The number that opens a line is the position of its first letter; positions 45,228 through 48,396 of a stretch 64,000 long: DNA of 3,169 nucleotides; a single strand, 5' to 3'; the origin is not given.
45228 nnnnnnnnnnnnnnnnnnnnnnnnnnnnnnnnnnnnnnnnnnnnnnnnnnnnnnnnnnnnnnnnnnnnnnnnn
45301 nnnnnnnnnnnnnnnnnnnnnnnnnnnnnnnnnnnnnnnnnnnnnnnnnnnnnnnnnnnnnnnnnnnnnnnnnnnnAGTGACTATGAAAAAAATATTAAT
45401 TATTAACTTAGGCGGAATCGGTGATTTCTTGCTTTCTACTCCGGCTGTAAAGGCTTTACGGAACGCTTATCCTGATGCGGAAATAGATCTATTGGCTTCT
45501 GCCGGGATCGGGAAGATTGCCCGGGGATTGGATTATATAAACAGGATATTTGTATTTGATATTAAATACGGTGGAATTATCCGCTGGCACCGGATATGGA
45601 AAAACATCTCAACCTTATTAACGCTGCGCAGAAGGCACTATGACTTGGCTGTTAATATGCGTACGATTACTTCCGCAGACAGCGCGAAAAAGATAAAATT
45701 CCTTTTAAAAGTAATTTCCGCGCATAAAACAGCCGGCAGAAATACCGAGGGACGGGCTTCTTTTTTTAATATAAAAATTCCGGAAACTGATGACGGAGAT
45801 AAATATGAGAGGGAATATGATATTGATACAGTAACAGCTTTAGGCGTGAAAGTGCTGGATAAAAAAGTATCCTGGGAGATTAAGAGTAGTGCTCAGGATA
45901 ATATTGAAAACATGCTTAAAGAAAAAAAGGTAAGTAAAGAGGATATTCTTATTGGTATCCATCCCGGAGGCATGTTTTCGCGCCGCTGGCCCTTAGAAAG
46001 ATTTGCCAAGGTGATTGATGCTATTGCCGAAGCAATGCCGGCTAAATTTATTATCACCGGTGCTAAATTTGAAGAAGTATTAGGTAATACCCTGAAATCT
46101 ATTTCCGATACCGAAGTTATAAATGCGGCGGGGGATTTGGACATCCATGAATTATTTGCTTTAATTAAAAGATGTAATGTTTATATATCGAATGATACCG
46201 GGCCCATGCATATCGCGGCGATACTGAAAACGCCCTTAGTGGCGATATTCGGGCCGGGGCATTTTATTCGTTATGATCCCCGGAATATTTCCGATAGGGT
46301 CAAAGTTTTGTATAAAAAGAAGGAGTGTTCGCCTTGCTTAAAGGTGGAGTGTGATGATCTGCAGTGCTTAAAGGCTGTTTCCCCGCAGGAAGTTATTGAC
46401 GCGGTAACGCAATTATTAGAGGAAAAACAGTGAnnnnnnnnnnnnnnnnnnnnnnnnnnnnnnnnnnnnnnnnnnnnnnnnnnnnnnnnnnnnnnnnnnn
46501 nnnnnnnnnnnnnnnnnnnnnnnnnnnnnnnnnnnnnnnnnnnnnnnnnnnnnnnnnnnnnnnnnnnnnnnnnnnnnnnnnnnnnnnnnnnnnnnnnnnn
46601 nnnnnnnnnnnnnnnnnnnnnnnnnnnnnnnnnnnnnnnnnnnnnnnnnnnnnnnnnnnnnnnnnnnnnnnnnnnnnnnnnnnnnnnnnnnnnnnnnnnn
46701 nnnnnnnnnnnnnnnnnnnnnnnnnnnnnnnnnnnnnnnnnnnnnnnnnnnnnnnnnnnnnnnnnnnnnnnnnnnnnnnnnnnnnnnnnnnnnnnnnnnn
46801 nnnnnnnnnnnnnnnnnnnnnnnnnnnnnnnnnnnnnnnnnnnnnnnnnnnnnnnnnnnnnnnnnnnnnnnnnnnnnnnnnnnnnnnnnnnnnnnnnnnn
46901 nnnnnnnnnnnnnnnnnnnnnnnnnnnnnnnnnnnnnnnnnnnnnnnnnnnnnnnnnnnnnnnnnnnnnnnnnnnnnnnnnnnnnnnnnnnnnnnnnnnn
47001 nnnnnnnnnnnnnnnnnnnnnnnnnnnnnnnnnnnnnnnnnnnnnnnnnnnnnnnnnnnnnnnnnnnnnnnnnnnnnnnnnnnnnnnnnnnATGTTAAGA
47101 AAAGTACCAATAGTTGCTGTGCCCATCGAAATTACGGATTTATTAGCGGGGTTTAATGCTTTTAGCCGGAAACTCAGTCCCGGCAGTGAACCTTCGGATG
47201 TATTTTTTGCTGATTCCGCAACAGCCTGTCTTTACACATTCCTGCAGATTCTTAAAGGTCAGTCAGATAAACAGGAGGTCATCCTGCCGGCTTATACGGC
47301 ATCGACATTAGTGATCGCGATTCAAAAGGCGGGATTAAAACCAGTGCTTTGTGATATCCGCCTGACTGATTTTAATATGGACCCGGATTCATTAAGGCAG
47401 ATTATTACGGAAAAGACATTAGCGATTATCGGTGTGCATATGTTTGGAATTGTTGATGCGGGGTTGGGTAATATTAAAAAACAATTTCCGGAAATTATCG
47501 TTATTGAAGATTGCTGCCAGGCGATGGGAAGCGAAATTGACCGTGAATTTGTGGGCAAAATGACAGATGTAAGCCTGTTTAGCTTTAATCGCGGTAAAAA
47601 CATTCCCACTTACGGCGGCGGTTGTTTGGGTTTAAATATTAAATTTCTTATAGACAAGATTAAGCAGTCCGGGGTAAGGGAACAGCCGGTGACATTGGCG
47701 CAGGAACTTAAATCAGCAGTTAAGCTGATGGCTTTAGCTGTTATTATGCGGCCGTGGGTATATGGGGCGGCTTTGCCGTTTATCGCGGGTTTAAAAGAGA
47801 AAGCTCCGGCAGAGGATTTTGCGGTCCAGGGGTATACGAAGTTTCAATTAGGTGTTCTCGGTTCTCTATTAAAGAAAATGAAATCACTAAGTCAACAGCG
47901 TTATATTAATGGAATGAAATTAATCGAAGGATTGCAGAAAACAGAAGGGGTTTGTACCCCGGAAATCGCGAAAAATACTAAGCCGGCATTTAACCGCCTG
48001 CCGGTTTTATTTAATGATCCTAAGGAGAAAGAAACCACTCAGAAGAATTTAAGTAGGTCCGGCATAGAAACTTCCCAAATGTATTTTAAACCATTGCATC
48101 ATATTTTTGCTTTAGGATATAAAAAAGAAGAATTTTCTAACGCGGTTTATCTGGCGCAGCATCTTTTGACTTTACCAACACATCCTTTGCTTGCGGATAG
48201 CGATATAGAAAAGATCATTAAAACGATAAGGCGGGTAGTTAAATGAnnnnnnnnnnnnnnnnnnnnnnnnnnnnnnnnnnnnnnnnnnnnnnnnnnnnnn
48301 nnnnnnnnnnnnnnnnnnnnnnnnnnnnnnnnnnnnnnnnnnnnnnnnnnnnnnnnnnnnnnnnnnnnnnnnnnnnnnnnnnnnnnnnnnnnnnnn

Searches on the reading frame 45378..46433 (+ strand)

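Call 68: search_protein_families(library=pfam, proteins=[window:45378-46433:+], max_evalue=0.00001)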
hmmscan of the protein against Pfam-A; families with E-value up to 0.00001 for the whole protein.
window:45378-46433:+ (351 aa): 1 family
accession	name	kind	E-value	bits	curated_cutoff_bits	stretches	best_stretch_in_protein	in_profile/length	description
PF01075.23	Glyco_transf_9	-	4.1e-24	85.7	22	1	82-326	7-242/247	Glycosyltransferase family 9 (heptosyltransferase)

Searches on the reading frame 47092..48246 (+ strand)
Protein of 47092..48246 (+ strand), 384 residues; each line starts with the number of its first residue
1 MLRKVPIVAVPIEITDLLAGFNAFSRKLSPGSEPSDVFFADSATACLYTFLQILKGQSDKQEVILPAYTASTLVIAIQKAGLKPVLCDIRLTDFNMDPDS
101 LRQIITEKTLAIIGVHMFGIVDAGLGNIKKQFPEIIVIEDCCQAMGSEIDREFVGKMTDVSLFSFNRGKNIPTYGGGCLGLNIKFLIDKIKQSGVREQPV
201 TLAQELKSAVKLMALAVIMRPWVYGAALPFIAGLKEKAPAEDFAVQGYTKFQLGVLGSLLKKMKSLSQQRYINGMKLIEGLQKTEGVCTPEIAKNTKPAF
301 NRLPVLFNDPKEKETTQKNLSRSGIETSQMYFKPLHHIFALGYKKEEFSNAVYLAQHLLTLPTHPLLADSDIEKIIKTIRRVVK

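Call 68: search_protein_families(library=pfam, proteins=[window:47092-48246:+], max_evalue=0.00001)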
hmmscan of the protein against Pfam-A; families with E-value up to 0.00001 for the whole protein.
window:47092-48246:+ (384 aa): 1 family
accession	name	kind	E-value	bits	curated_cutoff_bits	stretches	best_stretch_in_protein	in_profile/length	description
PF01041.23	DegT_DnrJ_EryC1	-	3.7e-41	142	19.8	2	41-182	46-187/360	DegT/DnrJ/EryC1/StrS aminotransferase family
